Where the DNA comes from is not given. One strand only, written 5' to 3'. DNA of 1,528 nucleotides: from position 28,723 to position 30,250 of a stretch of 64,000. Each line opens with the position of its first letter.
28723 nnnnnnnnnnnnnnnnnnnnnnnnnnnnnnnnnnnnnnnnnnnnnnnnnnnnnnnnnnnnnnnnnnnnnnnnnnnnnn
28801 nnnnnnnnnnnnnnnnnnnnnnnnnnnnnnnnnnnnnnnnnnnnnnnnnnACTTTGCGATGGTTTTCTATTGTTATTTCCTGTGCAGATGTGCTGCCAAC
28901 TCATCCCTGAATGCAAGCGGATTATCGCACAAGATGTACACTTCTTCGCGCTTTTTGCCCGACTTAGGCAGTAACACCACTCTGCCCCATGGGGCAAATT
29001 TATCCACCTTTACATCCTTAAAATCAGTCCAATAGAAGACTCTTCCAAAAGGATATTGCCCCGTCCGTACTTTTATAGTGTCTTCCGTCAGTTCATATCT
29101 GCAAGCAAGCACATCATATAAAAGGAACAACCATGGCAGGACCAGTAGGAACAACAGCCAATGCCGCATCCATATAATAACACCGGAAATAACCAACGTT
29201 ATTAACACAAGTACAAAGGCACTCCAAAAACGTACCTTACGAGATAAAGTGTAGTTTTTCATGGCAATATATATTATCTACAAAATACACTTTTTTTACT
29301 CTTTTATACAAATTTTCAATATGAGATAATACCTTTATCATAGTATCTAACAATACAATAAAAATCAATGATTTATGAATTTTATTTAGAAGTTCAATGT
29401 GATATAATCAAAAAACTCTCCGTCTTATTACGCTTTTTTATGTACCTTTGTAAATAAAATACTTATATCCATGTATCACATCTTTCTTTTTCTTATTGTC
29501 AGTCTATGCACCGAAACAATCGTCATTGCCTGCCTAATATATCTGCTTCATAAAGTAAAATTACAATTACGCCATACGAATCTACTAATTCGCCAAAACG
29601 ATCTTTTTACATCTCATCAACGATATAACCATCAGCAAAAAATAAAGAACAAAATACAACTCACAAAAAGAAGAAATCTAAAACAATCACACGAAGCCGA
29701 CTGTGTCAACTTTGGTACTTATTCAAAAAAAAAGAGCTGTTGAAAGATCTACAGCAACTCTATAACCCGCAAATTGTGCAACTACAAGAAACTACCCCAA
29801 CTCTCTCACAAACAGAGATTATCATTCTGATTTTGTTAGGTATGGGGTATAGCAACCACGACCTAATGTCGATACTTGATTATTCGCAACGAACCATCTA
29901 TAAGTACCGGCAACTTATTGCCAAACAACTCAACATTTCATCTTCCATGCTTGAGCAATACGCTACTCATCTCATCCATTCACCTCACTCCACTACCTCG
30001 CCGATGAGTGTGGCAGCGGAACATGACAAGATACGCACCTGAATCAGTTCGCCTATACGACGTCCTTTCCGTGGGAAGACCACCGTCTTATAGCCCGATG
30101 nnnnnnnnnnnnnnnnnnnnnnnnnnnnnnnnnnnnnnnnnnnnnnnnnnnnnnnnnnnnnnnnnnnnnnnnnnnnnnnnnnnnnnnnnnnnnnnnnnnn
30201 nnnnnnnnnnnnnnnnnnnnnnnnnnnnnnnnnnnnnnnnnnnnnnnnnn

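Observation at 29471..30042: Membrane-anchored LuxR-HTH regulator split exactly at an A9 homopolymer: candidate phase-variable gene or sequencing frameshift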

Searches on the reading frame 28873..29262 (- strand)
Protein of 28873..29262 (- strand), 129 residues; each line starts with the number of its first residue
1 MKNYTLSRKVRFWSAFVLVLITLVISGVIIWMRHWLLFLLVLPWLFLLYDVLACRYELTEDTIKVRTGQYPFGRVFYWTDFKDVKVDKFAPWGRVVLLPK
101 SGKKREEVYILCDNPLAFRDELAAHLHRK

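Call 5: search_protein_families(library=pfam, proteins=[window:28873-29262:-], max_evalue=1)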
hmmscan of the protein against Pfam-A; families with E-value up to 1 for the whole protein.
window:28873-29262:- (129 aa): 0 families

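Call 6: search_protein_families(library=ncbifam, proteins=[window:28873-29262:-], max_evalue=1)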
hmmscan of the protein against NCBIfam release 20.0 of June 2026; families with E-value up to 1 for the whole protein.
window:28873-29262:- (129 aa): 4 families
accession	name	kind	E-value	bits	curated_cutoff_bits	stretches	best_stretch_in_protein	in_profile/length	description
TIGR04104.1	cxxc_20_cxxc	subfamily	0.0014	19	45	1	3-60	34-92/93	TIGR04104 family putative zinc finger protein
NF007924.0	PRK10639.1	equivalog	0.0053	16.5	341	1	3-35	106-137/211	formate dehydrogenase cytochrome b556 subunit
NF007558.0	PRK10179.1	equivalog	0.14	11.8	339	1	3-35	108-139/217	formate dehydrogenase-N subunit gamma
NF045495.1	AdoCbiPCobY_Meth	equivalog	0.15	11.5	250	1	83-113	146-176/195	adenosylcobinamide-phosphate guanylyltransferase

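Call 79: find_homologous_proteins(query=window:28873-29259:-, max_evalue=0.001)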
Query window:28873-29259:- (128 aa): 1 proteins with E <= 0.001 among 12 candidates.
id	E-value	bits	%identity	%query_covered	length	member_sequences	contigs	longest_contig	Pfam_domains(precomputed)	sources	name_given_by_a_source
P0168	1.1e-81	289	100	100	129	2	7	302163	-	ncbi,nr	ncbi:MAG: hypothetical protein NC038_02165 [Paludibacter sp.]|nr:hypothetical protein [Bacteroidales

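Call 87: predict_structure(protein=window:28873-29259:-)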
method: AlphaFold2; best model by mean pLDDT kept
length: 128 residues; sequences in the alignment: 1
mean_pLDDT: 65.6   pTM: 0.40
mean pLDDT of the five models: 65.6, 65.1, 64.5, 62.6, 61.4
residues with pLDDT >= 90: 24; 70-90: 15; 50-70: 70; < 50: 19
segments of 3 or more residues with pLDDT < 50: 67-72, 74-77, 90-93
pLDDT, mean of each block of 10 residues (from residue 1): 67 93 96 91 66 57 51 47 54 51 54 63 61
secondary structure, 60 per line:
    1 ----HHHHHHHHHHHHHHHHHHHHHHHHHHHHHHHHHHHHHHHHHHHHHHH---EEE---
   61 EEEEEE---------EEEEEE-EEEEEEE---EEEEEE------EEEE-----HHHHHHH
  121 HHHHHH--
elements in order: H5-51 E55-57 E61-66 E76-81 E83-89 E93-98 E105-108 H114-126

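Call 89: fold_search(model_id=the predicted structure, library=pdb)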
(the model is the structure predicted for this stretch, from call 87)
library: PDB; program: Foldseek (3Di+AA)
matches with E <= 10: 457; with E <= 0.001: 0
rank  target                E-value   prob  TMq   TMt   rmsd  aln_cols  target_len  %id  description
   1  3cik_A                1.5e-01  0.44  0.31  0.08   7.3        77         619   17  Human GRK2 in Complex with Gbetagamma subunits (released 2009-02-17)
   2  2lg1_MODEL_1_A        1.7e-01  0.77  0.39  0.29   5.3        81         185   11  Solution structure of the human AKAP13 PH domain and stabilizing DH helix (released 2011-08-03)
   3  1kzg_A                2.2e-01  0.72  0.38  0.16   6.1        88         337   17  DbsCdc42(Y889F) (released 2002-03-20)
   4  3dcx_B                2.5e-01  0.57  0.37  0.41   5.1        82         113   10  Crystal structure of a duf1696 family protein with a pleckstrin-homology domain (shew_0819) from shewanella loihica pv (released 2008-07-29)
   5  7edr_B                2.7e-01  0.66  0.35  0.16   4.8        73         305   11  The crystal structure of the FERM and C-terminal domain complex of Drosophila Merlin (released 2021-04-14)
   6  5ukk_A                2.7e-01  0.23  0.28  0.08   7.3        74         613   18  Human GRK2 in complex with human G-beta-gamma subunits and CCG211998 (14ak) (released 2017-04-05)
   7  1rj2_D                2.9e-01  0.47  0.34  0.15   5.6        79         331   15  Crystal structure of the DH/PH fragment of Dbs without bound GTPase (released 2004-06-29)
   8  1omw_A                2.9e-01  0.30  0.31  0.08   7.2        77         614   17  Crystal Structure of the complex between G Protein-Coupled Receptor Kinase 2 and Heterotrimeric G Protein beta 1 and g (released 2003-06-03)
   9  7pwd_A                3.1e-01  0.35  0.33  0.08   5.3        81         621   12  Structure of an inhibited GRK2-G-beta and G-gamma complex (released 2021-10-20)
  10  3uzs_A                3.1e-01  0.21  0.29  0.08   6.9        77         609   16  Structure of the C13.28 RNA Aptamer Bound to the G Protein-Coupled Receptor Kinase 2-Heterotrimeric G Protein Beta 1 a (released 2012-07-11)
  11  4hhv_A                3.4e-01  0.51  0.35  0.42   5.2        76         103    6  Crystal structure of ceramide transfer protein pleckstrin homology domain (released 2013-11-27)
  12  3ulb_A                3.9e-01  0.41  0.35  0.41   5.2        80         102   10  Crystal structure of the pleckstrin homology domain of Saccharomyces cerevisiae Avo1, a TORC2 subunit, in the P212121  (released 2012-04-11)
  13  4mk0_A                4.1e-01  0.28  0.31  0.08   7.3        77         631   17  Crystal structure of G protein-coupled receptor kinase 2 in complex with a a rationally designed paroxetine derivative (released 2014-01-22)
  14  5wg3_A                4.1e-01  0.25  0.31  0.08   7.1        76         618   17  Human GRK2 in complex with Gbetagamma subunits and CCG258748 (released 2017-12-27)
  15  4a6k_B                4.4e-01  0.51  0.37  0.42   6.1        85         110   10  Crystal structure of Slm1-PH domain in complex with D-myo-Inositol-4- phosphate (released 2012-06-13)
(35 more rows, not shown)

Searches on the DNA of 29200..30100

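Call 82: search_rna_families(source=window, start=29200, end=30100, threshold=evalue, max_evalue=1)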
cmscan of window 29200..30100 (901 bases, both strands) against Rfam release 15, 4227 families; matches with E-value up to 1: 0.
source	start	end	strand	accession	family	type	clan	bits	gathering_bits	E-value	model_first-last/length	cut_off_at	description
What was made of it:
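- No Rfam element matches (call 82).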

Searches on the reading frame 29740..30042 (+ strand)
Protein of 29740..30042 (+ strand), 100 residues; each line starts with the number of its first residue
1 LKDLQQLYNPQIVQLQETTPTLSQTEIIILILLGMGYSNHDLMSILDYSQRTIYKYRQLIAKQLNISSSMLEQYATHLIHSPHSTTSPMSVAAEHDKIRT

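Call 10: find_encoding_contigs(protein=window:29740-30042:+, flank=6000, max_places=10)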
Protein window:29740-30042:+ (100 aa): 7 contigs read that carry it; 1 place shown.
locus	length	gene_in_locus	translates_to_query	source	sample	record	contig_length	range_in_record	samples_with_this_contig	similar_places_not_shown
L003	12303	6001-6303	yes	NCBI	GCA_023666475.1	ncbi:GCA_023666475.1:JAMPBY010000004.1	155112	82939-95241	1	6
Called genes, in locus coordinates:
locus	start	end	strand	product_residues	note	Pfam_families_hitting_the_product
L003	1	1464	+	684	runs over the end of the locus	PF00133:tRNA-synt_1, PF09334:tRNA-synt_1g, PF08264:Anticodon_1 (weak), PF19303:Anticodon_3, PF01588:tRNA_bind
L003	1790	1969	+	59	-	PF14375:Cys_rich_CWC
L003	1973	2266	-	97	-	PF14542:Acetyltransf_CG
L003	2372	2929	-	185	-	-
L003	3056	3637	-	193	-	PF14127:DUF4294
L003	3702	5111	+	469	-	PF01743:PolyA_pol, PF12627:PolyA_pol_RNAbd, PF01966:HD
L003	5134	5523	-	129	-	-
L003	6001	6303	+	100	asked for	-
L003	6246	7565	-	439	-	PF00919:UPF0004, PF04055:Radical_SAM, PF01938:TRAM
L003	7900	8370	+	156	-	PF03449:GreA_GreB_N, PF01272:GreA_GreB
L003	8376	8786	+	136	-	PF11969:DcpS_C, PF01230:HIT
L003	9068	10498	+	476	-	PF19295:SufBD_N, PF01458:SUFBD_core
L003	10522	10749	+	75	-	-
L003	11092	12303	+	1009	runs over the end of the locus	PF07549:Sec_GG (faint), PF21760:SecD_1st, PF22599:SecDF_P1_head, PF02355:SecD_SecF_C, PF03176:MMPL, PF02355:SecD_SecF_C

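Call 20: list_cluster_members(proteins=[window:29740-30039:+, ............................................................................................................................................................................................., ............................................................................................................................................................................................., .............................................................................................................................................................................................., window:29471-29740:+, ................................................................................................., window:28873-29259:-])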
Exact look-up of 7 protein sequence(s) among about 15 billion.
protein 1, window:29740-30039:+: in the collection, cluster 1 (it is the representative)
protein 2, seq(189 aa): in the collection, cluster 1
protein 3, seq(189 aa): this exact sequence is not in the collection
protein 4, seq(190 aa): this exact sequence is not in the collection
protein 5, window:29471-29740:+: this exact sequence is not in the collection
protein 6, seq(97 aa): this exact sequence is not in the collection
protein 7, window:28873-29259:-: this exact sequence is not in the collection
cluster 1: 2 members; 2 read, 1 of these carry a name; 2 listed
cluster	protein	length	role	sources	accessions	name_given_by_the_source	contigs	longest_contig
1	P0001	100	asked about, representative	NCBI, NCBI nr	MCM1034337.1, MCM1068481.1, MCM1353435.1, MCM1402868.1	MAG: hypothetical protein NC038_02170 [Paludibacter sp.] | hypothetical protein [Bacteroidales bacterium]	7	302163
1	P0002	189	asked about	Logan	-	-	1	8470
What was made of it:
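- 7 contigs carry the 100-aa ORF2, under 4 listed NCBI protein accessions (calls 10, 20). Seven MAG consensus sequences all carry the same out-of-frame product (calls 10, 20). The same product appears in 7 contigs of different assemblies (calls 10, 20).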

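Call 27: find_encoding_contigs(protein=window:29740-30042:+, flank=40, max_places=10)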
Protein window:29740-30042:+ (100 aa): 7 contigs read that carry it; 1 place shown.
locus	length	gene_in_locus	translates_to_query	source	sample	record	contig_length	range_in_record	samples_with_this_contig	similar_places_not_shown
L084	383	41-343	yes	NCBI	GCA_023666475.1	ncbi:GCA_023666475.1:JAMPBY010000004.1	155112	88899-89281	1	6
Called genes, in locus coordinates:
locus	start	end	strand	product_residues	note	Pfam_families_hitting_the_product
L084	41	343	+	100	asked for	-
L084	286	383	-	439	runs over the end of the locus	PF00919:UPF0004, PF04055:Radical_SAM, PF01938:TRAM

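Call 30: search_protein_representatives(protein=window:29740-30039:+)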
Query: 100 residues. Proteins with E-value up to 0.001 (for the whole library): 50; up to 1e-10: 5; up to 1e-30: 1. The best 50 are listed.
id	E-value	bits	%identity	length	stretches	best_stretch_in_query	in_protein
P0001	7.9e-57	204.9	100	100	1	1-100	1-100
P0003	1.0e-13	67.3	46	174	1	3-80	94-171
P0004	2.8e-12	62.7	45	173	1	3-76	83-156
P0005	6.4e-12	61.5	39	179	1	2-88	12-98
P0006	1.9e-11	60.0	42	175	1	3-76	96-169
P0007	4.0e-10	55.8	39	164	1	3-78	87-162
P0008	7.2e-10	55.0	41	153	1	4-79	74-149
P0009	2.0e-09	53.6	36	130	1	2-79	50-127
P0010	2.4e-09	53.3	38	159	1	3-83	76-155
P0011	6.0e-09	52.0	34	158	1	2-83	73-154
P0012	1.9e-08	50.5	39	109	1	6-79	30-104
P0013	1.9e-08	50.5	36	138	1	3-79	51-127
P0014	2.4e-08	50.1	34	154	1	3-79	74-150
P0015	2.6e-08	50.0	37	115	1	3-78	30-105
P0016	4.0e-08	49.4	35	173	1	2-78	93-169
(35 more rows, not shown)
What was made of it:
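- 29740..30042 (+): ORF2, the C-terminal half: a helix followed by a four-helix LuxR/GerE-type HTH and a non-conserved tail. It is annotated as a 100-aa hypothetical protein in 7 MAG contigs. An exhaustive phmmer search found 50 homologues, with the match in their C-terminal halves (call 30).
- phmmer with ORF2 alone finds proteins of about 155-195 aa matched in their C-terminal halves (call 30).
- Tried and rejected: The exhaustive phmmer search with ORF2 was needed (call 30).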

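Call 67: predict_structure(alignment_id=A2)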
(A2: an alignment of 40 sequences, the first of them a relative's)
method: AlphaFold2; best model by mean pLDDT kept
length: 189 residues; sequences in the alignment: 40
mean_pLDDT: 82.1   pTM: 0.48
mean pLDDT of the five models: 82.1, 80.3, 78.2, 75.5, 74.5
residues with pLDDT >= 90: 76; 70-90: 73; 50-70: 29; < 50: 11
segments of 3 or more residues with pLDDT < 50: 73-83
pLDDT, mean of each block of 10 residues (from residue 1): 94 97 96 90 86 85 71 44 64 86 88 92 91 89 94 90 88 56 58
secondary structure, 60 per line:
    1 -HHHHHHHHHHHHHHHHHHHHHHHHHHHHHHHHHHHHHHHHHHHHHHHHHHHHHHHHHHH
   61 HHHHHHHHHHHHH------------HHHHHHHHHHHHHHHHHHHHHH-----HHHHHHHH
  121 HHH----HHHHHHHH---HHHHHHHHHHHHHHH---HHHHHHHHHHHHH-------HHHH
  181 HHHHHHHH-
elements in order: H2-73 H86-107 H113-123 H128-135 H139-153 H157-169 H177-188

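Call 73: fold_search(model_id=the predicted structure, library=pdb)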
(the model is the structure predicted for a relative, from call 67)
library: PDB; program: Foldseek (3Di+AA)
matches with E <= 10: 334; with E <= 0.001: 0
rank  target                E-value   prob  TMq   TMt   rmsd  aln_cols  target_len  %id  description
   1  3qp6                  4.7e-02  1.00  0.29  0.21   3.9        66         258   24  Crystal structure of CviR (Chromobacterium violaceum 12472) bound to C6-HSL (released 2011-03-30)
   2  7dwm_A                1.0e-01  0.99  0.30  0.26   8.4        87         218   18  Crystal structure of the phage VqmA-DPO complex (released 2021-05-05)
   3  7ve4                  1.2e-01  1.00  0.29  0.75   1.7        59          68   24  C-terminal domain of VraR (released 2022-05-18)
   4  4gvp_A                1.2e-01  0.99  0.29  0.26  10.8        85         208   21  Crystal Structure of the Response Regulator Protein VraR from Staphylococcus aureus (released 2013-05-08)
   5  7ve5_A                1.2e-01  1.00  0.28  0.75   1.9        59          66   24  C-terminal domain of VraR (released 2022-05-18)
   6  3qp5_B                1.4e-01  1.00  0.27  0.22   2.1        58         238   28  Crystal structure of CviR bound to antagonist chlorolactone (CL) (released 2011-03-30)
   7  7r3i_A                1.4e-01  0.96  0.28  0.23  17.8       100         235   21  PROSS optimitzed variant of RhlR (61 mutations) in complex with the synthetic antagonist mBTL (released 2022-12-14)
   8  3clo_C                1.4e-01  1.00  0.29  0.22   2.9        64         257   26  Crystal structure of putative transcriptional regulator containing a LuxR DNA binding domain (NP_811094.1) from Bacter (released 2008-04-01)
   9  7r3i_B                1.5e-01  0.95  0.27  0.22  17.9       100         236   20  PROSS optimitzed variant of RhlR (61 mutations) in complex with the synthetic antagonist mBTL (released 2022-12-14)
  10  8dq0_D                1.5e-01  0.92  0.27  0.22  17.9       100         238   21  Quorum-sensing receptor RhlR bound to PqsE (released 2022-12-07)
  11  1zlj_D                1.7e-01  1.00  0.29  0.77   1.6        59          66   20  Crystal Structure of the Mycobacterium tuberculosis Hypoxic Response Regulator DosR C-terminal Domain (released 2006-01-31)
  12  4wsz_A                1.7e-01  1.00  0.29  0.77   2.1        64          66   23  Crystal structure of the DNA binding domains of wild type LiaR from E. faecalis (released 2015-05-06)
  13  7r3j_D                1.9e-01  0.92  0.28  0.23  18.4       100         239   21  Nativ complex of PqsE and RhlR with the synthetic antagonist mBTL (released 2022-12-14)
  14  4wu4_A                2.0e-01  1.00  0.29  0.73   2.2        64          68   23  Crystal structure of E. faecalis DNA binding domain LiaRD191N complexed with 22bp DNA (released 2015-05-06)
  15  3clo_A                2.0e-01  1.00  0.29  0.22   3.0        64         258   26  Crystal structure of putative transcriptional regulator containing a LuxR DNA binding domain (NP_811094.1) from Bacter (released 2008-04-01)
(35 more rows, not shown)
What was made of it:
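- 29740..30042 (+): The model has mean pLDDT 82, and the top PDB matches are LuxR-type DNA-binding domains (calls 67, 73).
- On LuxR/GerE-type HTH (Pfam PF00196): They give rmsd 1.6-2.2 A over 57-64 residues and target TM-scores of 0.71-0.82, but weak E-values of 0.05-0.5 (call 73).
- Its top PDB matches are CviR, VraR, DosR and LiaR DNA-binding domains, at rmsd 1.6-2.2 A over 57-64 residues (calls 67, 73).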
